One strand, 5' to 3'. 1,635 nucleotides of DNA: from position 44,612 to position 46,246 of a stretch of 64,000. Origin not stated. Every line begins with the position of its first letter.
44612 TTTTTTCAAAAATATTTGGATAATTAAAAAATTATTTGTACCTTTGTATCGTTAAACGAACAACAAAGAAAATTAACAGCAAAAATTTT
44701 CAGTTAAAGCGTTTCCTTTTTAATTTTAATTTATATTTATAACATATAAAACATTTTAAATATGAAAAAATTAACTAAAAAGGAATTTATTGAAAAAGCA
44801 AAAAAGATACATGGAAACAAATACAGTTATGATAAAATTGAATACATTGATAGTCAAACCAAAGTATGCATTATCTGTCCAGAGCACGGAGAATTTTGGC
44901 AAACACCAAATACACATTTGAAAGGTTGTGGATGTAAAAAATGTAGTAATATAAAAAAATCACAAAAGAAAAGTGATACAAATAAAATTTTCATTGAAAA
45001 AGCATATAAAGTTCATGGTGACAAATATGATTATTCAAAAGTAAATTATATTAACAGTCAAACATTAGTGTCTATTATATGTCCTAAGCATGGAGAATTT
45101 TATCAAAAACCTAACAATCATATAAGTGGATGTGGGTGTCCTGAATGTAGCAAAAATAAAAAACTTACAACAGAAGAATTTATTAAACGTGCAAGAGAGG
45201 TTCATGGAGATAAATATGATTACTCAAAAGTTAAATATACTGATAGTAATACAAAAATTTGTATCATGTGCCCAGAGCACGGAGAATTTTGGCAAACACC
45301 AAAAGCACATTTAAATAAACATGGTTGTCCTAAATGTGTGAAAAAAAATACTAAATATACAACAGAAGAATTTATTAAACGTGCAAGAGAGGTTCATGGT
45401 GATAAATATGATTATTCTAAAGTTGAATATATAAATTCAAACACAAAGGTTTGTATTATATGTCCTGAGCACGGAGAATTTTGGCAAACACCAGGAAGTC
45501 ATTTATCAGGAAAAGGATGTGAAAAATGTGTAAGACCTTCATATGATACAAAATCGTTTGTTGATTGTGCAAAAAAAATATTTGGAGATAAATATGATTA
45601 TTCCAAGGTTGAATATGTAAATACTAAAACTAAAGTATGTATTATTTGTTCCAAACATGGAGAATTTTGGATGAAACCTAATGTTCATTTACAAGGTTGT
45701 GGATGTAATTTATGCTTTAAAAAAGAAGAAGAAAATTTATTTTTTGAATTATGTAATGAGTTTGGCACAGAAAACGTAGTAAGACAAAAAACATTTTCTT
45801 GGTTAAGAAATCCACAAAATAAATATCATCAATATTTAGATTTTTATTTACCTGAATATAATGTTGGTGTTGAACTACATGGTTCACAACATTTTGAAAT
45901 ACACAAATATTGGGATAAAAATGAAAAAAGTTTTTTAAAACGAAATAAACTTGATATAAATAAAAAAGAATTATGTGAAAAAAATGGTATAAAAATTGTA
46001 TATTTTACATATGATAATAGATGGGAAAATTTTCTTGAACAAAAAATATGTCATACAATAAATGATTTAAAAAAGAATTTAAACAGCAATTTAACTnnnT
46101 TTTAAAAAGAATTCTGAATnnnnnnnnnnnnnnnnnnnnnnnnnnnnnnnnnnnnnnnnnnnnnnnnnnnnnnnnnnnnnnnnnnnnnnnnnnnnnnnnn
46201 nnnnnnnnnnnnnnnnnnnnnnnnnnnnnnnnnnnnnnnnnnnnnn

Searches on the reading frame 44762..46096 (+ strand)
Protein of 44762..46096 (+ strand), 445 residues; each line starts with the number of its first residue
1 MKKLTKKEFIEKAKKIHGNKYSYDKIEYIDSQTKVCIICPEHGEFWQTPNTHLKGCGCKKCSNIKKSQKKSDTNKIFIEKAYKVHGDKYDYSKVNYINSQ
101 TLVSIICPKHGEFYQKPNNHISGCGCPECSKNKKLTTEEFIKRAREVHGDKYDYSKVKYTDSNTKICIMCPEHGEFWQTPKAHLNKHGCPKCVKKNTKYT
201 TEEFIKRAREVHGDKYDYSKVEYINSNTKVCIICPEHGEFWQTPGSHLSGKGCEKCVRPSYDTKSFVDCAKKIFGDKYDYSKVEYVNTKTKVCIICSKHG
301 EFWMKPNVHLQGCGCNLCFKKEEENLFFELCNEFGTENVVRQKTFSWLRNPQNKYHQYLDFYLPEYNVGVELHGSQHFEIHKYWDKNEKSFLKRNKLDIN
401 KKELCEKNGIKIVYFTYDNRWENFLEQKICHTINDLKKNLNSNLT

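Call 16: search_protein_families(library=phrogs, proteins=[window:44762-46096:+], max_evalue=0.001)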
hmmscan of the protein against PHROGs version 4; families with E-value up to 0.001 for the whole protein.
window:44762-46096:+ (445 aa): 7 families
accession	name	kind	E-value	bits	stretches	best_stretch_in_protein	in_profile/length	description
phrog_559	-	DNA, RNA and nucleotide metabolism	1.1e-97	329.3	2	126-424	114-404/607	HNH endonuclease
phrog_681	-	DNA, RNA and nucleotide metabolism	6.3e-90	303.4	3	3-197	237-433/576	endonuclease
phrog_4605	-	unknown function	9.4e-75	250.6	5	140-202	52-115/151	-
phrog_19778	-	unknown function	8e-12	45.9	1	357-429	284-356/362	-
phrog_9084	-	DNA, RNA and nucleotide metabolism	4.3e-10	41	1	284-430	23-165/187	homing endonuclease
phrog_7140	-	DNA, RNA and nucleotide metabolism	3.4e-07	30.3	1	354-438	151-234/423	intron encoded nuclease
phrog_4538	-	unknown function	4.2e-07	30.2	1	289-418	195-318/447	-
